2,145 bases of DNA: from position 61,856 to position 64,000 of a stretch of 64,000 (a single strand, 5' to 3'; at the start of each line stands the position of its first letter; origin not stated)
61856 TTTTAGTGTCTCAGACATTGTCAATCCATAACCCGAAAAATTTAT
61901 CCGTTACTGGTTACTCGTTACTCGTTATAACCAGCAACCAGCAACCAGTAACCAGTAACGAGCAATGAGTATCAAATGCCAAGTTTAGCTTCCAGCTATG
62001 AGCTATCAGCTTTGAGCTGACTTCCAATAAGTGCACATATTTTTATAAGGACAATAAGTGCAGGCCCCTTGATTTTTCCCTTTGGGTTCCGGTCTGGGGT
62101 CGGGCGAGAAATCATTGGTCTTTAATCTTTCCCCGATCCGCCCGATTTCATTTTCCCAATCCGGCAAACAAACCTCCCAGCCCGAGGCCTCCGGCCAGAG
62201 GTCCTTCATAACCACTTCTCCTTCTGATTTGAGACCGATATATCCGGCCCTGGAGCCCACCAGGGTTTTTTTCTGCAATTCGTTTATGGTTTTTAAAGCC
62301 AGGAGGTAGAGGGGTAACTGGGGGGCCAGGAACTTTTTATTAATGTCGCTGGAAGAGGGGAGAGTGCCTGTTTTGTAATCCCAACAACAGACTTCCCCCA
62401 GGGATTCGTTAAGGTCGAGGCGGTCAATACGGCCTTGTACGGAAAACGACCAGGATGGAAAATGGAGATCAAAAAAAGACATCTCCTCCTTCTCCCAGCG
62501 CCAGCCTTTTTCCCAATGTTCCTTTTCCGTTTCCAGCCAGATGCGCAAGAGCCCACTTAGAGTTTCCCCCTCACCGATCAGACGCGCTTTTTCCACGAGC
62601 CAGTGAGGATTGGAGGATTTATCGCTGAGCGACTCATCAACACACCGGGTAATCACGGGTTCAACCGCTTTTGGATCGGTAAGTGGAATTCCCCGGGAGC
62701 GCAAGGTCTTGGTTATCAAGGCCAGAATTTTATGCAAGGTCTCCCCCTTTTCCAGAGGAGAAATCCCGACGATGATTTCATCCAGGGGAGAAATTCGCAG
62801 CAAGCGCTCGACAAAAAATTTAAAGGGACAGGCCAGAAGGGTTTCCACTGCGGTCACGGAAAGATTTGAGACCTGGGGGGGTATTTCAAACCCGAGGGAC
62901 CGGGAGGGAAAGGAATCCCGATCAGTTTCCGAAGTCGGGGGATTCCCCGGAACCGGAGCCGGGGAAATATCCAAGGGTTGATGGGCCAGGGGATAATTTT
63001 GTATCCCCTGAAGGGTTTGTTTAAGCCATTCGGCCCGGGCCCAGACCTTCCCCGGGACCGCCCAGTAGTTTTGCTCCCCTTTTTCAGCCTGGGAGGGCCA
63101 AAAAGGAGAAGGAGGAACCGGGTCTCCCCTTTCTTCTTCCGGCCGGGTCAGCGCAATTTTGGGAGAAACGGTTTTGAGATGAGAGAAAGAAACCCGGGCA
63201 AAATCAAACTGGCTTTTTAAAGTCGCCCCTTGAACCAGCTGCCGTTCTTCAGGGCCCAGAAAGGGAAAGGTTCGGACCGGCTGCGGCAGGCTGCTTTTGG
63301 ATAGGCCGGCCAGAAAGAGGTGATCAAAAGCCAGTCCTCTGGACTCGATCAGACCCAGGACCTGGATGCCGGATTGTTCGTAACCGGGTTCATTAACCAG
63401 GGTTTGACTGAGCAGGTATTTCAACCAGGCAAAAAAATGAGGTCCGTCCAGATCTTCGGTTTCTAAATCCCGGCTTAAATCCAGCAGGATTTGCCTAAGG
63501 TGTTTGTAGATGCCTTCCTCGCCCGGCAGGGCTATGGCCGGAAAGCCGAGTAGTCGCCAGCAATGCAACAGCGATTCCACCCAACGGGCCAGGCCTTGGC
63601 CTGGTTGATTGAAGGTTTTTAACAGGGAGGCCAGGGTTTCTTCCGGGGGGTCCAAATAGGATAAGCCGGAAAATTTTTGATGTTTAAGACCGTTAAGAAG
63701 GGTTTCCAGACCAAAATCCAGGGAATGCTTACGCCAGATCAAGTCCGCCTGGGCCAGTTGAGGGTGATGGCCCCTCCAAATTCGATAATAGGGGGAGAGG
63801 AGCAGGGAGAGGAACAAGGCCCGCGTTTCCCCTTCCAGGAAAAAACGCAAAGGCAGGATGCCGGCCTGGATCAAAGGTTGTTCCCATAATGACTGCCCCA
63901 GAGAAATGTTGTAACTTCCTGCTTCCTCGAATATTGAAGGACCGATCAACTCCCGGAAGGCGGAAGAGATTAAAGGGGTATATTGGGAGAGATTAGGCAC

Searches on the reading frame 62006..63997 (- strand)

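Call 90: search_protein_families(library=pfam, proteins=[window:62006-63997:-], max_evalue=0.001)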
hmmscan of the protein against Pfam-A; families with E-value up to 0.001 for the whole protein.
window:62006-63997:- (663 aa): 1 family
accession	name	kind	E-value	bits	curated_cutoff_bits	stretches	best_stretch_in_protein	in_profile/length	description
PF12705.13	PDDEXK_1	-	6.1e-34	118.5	22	1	379-655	2-246/247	PD-(D/E)XK nuclease superfamily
